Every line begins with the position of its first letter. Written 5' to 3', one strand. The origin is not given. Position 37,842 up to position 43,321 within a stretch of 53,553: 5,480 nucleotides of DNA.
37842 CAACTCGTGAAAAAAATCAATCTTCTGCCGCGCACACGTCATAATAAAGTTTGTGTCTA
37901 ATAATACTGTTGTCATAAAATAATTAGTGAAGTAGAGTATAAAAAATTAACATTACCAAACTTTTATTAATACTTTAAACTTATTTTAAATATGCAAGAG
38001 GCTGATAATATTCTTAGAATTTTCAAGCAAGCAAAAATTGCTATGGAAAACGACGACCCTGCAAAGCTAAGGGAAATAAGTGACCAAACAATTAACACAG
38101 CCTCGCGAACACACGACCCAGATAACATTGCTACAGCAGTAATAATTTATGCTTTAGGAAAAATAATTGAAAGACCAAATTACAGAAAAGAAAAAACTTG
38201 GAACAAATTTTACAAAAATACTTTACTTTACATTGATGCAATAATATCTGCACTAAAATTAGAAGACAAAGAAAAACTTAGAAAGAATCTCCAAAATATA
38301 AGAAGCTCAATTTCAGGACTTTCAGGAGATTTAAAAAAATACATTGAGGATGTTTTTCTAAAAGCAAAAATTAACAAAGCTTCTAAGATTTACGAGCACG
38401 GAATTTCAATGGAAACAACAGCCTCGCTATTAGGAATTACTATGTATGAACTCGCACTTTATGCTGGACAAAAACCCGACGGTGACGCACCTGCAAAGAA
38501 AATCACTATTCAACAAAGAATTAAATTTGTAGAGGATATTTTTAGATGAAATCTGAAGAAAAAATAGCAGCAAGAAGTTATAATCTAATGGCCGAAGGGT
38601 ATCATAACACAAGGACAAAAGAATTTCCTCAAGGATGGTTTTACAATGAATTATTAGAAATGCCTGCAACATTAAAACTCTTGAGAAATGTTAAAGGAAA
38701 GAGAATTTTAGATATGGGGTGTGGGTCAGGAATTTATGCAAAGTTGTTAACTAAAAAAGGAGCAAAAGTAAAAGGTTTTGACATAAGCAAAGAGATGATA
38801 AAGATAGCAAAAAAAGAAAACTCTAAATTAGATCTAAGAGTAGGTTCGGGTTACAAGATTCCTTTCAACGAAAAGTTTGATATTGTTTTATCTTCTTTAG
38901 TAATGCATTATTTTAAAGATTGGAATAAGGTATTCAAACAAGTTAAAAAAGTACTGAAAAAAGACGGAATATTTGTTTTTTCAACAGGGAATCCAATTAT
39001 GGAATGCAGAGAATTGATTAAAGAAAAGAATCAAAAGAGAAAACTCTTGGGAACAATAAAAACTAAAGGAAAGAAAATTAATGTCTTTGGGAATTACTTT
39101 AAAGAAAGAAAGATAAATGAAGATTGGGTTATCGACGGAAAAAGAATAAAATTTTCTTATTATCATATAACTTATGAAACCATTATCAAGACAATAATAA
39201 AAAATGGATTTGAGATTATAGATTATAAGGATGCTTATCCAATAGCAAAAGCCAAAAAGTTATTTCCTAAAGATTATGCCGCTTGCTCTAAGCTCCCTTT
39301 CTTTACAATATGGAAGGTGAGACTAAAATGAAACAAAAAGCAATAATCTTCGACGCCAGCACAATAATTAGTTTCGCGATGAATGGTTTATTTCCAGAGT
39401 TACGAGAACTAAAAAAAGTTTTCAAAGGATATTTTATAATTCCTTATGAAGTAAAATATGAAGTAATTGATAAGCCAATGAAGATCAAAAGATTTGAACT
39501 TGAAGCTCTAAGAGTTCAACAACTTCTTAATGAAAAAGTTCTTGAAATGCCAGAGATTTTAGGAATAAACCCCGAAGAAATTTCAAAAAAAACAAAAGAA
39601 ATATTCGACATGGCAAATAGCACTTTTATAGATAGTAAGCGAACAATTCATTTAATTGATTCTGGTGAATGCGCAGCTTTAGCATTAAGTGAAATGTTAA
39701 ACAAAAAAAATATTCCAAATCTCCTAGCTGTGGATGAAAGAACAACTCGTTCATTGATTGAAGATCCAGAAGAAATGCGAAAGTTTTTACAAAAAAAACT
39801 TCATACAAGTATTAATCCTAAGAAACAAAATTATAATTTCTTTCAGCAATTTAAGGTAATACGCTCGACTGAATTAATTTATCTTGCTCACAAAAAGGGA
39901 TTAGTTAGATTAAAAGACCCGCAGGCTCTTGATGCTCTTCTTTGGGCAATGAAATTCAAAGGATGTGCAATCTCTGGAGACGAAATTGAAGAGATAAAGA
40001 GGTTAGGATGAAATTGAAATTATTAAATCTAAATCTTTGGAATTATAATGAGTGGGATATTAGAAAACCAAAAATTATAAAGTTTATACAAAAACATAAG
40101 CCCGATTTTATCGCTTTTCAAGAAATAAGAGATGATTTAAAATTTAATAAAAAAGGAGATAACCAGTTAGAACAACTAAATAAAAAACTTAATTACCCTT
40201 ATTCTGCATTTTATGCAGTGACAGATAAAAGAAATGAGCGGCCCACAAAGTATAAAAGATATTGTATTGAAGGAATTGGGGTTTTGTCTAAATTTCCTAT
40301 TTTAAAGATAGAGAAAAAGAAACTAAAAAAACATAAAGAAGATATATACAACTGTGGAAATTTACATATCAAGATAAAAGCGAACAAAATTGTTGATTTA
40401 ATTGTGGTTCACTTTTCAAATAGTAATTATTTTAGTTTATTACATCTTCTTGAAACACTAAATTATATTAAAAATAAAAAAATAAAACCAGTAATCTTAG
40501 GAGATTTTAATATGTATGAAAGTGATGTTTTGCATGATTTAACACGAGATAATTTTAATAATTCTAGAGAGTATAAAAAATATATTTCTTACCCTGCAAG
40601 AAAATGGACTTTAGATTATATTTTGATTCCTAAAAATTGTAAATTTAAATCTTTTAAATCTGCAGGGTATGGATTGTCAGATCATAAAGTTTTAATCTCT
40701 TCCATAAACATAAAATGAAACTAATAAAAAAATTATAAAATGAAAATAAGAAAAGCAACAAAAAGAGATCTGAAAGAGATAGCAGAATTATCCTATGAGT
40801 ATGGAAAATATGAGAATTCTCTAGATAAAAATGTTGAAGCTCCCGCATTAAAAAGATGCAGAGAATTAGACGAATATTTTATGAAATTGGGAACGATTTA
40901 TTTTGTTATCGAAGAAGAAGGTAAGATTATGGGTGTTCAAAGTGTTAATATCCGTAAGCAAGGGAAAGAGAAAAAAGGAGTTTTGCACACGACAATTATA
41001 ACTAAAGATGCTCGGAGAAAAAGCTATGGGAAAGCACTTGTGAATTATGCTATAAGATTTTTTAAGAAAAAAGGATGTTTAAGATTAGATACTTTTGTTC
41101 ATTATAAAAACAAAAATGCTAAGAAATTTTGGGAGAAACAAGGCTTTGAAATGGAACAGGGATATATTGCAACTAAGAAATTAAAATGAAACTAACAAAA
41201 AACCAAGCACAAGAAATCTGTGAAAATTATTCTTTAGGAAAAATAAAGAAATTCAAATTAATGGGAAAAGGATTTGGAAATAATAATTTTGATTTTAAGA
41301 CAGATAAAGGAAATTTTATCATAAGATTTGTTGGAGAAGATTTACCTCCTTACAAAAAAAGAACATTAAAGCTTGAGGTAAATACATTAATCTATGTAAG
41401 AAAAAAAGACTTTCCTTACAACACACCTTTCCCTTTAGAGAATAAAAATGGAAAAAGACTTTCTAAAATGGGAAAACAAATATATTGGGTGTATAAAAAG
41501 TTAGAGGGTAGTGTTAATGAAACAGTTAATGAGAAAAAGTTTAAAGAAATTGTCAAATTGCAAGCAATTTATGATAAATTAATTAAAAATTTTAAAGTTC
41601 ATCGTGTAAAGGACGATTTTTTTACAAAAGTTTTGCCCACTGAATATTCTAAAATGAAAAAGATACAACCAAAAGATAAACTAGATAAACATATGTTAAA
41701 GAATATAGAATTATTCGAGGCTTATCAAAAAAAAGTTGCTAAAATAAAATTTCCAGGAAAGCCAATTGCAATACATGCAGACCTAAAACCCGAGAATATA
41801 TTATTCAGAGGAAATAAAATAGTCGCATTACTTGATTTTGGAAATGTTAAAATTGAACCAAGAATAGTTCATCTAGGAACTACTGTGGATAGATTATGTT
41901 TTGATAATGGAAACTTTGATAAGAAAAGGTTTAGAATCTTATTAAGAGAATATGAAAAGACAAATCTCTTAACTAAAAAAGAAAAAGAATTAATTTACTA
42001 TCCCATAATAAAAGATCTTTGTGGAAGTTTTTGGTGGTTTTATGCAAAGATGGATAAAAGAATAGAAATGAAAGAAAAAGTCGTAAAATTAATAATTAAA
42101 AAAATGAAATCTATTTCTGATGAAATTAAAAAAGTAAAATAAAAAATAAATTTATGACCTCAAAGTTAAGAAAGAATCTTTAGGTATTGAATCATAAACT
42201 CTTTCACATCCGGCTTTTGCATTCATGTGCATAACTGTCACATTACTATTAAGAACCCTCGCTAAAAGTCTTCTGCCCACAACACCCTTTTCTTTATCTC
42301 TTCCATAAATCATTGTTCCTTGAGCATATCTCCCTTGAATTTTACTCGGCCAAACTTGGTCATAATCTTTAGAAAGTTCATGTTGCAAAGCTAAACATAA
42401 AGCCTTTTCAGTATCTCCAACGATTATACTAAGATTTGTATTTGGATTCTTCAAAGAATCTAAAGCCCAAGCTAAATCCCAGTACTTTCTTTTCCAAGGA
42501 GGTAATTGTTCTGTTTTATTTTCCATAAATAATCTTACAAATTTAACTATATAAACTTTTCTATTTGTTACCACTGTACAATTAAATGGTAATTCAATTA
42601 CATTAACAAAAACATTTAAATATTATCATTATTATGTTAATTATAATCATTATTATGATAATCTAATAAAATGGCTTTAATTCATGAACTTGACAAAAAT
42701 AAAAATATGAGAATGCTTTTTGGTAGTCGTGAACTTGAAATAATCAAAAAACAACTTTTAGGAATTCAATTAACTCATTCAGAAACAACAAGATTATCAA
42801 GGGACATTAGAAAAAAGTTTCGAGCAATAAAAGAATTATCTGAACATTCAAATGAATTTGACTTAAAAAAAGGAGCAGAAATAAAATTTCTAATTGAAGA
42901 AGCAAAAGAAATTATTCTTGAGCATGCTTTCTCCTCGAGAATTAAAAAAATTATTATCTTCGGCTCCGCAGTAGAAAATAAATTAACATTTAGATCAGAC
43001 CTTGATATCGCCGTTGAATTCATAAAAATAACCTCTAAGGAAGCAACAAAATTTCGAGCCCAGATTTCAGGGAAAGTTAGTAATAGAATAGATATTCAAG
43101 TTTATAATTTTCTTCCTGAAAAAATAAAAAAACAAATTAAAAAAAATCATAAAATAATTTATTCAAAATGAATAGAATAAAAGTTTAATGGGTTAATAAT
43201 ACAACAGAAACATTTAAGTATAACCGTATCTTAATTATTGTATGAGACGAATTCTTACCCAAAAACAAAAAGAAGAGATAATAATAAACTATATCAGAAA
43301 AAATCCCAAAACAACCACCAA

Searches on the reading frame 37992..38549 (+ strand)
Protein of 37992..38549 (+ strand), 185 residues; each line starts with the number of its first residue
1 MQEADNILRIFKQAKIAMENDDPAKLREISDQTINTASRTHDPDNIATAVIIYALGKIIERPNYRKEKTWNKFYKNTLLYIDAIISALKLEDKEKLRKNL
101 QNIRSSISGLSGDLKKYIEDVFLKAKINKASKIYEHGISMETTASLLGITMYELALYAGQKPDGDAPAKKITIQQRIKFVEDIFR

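Call 9: search_protein_families(library=pfam, proteins=[window:37992-38549:+], max_evalue=0.001)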
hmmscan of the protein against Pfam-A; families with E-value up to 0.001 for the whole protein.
window:37992-38549:+ (185 aa): 2 families
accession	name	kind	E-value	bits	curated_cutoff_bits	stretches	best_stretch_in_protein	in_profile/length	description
PF12128.14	DUF3584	-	6.6e-05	21.1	31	1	3-133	726-850/1191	Protein of unknown function (DUF3584)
PF07615.16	Ykof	-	0.00068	20.5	21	0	80-129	16-65/81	YKOF-related Family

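Call 86: search_protein_families(library=ncbifam, proteins=[window:37992-38549:+], max_evalue=0.001)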
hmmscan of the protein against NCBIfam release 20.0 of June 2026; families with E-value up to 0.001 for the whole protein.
window:37992-38549:+ (185 aa): 0 families

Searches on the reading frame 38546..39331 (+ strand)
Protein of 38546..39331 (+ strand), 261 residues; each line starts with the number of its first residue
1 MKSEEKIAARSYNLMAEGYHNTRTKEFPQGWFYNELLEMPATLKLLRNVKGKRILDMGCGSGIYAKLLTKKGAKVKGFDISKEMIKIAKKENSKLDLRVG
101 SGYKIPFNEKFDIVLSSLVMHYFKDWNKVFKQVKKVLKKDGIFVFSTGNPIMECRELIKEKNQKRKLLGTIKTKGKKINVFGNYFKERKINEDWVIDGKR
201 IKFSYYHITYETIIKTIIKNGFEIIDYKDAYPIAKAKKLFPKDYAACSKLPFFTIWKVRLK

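Call 9: search_protein_families(library=pfam, proteins=[window:38546-39331:+], max_evalue=0.001)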
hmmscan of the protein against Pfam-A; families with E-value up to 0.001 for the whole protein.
window:38546-39331:+ (261 aa): 14 families
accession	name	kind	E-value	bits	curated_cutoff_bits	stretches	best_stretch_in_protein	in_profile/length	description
PF08241.18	Methyltransf_11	-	1.2e-24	87.1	21.2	1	55-145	1-95/95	Methyltransferase domain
PF13847.12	Methyltransf_31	-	2e-21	76.6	27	1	50-164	3-128/145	Methyltransferase domain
PF13489.12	Methyltransf_23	-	3.3e-20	72.9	27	1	44-150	15-121/164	Methyltransferase domain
PF13649.12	Methyltransf_25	-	6.7e-20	72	27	1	54-141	1-97/97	Methyltransferase domain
PF08242.18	Methyltransf_12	-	4e-15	56.8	30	1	55-143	1-98/98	Methyltransferase domain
PF01209.24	Ubie_methyltran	-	1.6e-10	41.1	20.1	1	43-146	40-153/233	ubiE/COQ5 methyltransferase family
PF02353.26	CMAS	-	1.2e-09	38.4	27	1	42-147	54-166/273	Mycolic acid cyclopropane synthetase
PF06325.19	PrmA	-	4.9e-07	30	22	1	50-146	161-259/296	Ribosomal protein L11 methyltransferase (PrmA)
PF05175.20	MTS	-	8e-07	29.3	23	1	44-162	25-154/170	Methyltransferase small domain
PF01555.25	N6_N4_Mtase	-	1.1e-06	29.2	26.7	0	106-213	9-101/221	DNA methylase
PF03848.20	TehB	-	2.9e-06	27.3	20.4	1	46-125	26-110/193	Tellurite resistance protein TehB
PF08003.17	Methyltransf_9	-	8e-06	25.5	23.8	1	44-147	109-219/315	Protein of unknown function (DUF1698)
PF07021.18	MetW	-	6.5e-05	23.1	21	1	50-139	13-104/193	Methionine biosynthesis protein MetW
PF05401.17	NodS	-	7.6e-05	23.1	24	1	46-147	39-146/201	Nodulation protein S (NodS)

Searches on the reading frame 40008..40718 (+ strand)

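Call 9: search_protein_families(library=pfam, proteins=[window:40008-40718:+], max_evalue=0.001)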
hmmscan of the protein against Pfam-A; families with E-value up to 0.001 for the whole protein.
window:40008-40718:+ (236 aa): 1 family
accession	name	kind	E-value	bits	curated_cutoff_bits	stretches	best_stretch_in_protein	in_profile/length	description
PF03372.29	Exo_endo_phos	-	6.7e-14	52.6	24.5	1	9-226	4-225/225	Endonuclease/Exonuclease/phosphatase family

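Call 86: search_protein_families(library=ncbifam, proteins=[window:40008-40718:+], max_evalue=0.001)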
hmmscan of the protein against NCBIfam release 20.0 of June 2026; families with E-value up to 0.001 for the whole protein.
window:40008-40718:+ (236 aa): 1 family
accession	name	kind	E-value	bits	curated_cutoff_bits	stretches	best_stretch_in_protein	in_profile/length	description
NF033681.1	ExeM_NucH_DNase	subfamily_domain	9.9e-05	21.4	300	0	152-211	431-494/546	ExeM/NucH family extracellular endonuclease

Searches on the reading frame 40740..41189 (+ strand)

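Call 9: search_protein_families(library=pfam, proteins=[window:40740-41189:+], max_evalue=0.001)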
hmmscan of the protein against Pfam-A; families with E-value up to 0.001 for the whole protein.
window:40740-41189:+ (149 aa): 5 families
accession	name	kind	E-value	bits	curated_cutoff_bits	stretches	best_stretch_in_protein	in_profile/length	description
PF13420.13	Acetyltransf_4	-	9.1e-18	65.2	24.3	1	3-140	1-138/155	Acetyltransferase (GNAT) domain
PF00583.31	Acetyltransf_1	-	4.9e-16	59.5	20.7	1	43-136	24-116/116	Acetyltransferase (GNAT) family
PF13508.13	Acetyltransf_7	-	2.4e-11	44.3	27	1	53-137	4-83/84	Acetyltransferase (GNAT) domain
PF13673.13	Acetyltransf_10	-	4.8e-09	36.7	23.6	1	41-138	20-109/128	Acetyltransferase (GNAT) domain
PF13302.13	Acetyltransf_3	-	0.00017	22.8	25.4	1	3-137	4-138/138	Acetyltransferase (GNAT) domain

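Call 65: search_protein_families(library=padloc, proteins=[window:40740-41189:+], max_evalue=0.001)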
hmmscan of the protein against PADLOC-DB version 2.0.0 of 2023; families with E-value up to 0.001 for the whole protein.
window:40740-41189:+ (149 aa): 0 families

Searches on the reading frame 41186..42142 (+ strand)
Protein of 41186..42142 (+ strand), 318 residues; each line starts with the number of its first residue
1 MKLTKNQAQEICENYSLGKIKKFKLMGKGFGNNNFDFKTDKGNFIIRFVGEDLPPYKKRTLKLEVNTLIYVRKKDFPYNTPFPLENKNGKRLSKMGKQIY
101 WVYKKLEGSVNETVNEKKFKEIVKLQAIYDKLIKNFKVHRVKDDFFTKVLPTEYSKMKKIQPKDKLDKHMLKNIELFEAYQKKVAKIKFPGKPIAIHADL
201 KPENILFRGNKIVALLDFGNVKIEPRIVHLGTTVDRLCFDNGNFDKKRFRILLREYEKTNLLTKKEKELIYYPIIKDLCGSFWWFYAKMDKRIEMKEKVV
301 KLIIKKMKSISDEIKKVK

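Call 9: search_protein_families(library=pfam, proteins=[window:41186-42142:+], max_evalue=0.001)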
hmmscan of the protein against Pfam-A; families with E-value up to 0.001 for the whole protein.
window:41186-42142:+ (318 aa): 3 families
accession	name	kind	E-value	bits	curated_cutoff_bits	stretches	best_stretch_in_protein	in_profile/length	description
PF01636.29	APH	-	2.8e-12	47.3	23.2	1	24-249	3-226/239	Phosphotransferase enzyme family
PF03109.22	ABC1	-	1.1e-05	25.2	22.9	1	127-222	128-215/244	ABC1 atypical kinase-like domain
PF00069.31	Pkinase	-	0.00014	21.8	31.7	1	102-222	28-146/263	Protein kinase domain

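Call 65: search_protein_families(library=padloc, proteins=[window:41186-42142:+], max_evalue=0.001)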
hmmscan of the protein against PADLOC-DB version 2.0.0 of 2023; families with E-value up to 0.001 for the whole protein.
window:41186-42142:+ (318 aa): 6 families
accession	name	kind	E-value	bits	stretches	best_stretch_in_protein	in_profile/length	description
PDLC04044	PD-T4-6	-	2.6e-05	21.6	1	195-222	159-187/372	-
PDLC04060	PD-T4-6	-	4.4e-05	20.6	1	194-223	128-157/486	-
PDLC04138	mad6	-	0.00011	19.2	1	196-222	175-201/659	mads_6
PDLC04045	PD-T4-6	-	0.00018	18.6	1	188-222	153-188/350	-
PDLC04042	PD-T4-6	-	0.00033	18.4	1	193-219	128-154/292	-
PDLC04051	PD-T4-6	-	0.00056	17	0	196-222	159-185/476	-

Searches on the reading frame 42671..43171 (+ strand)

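Call 9: search_protein_families(library=pfam, proteins=[window:42671-43171:+], max_evalue=0.001)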
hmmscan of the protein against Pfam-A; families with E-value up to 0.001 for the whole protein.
window:42671-43171:+ (166 aa): 2 families
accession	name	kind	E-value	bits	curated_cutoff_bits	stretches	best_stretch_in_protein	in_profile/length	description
PF18765.7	Polbeta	-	2.2e-12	47.4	26.9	1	89-166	11-90/93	Polymerase beta, Nucleotidyltransferase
PF01909.29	NTP_transf_2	-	9.9e-06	26.3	21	1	87-162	12-92/93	Nucleotidyltransferase domain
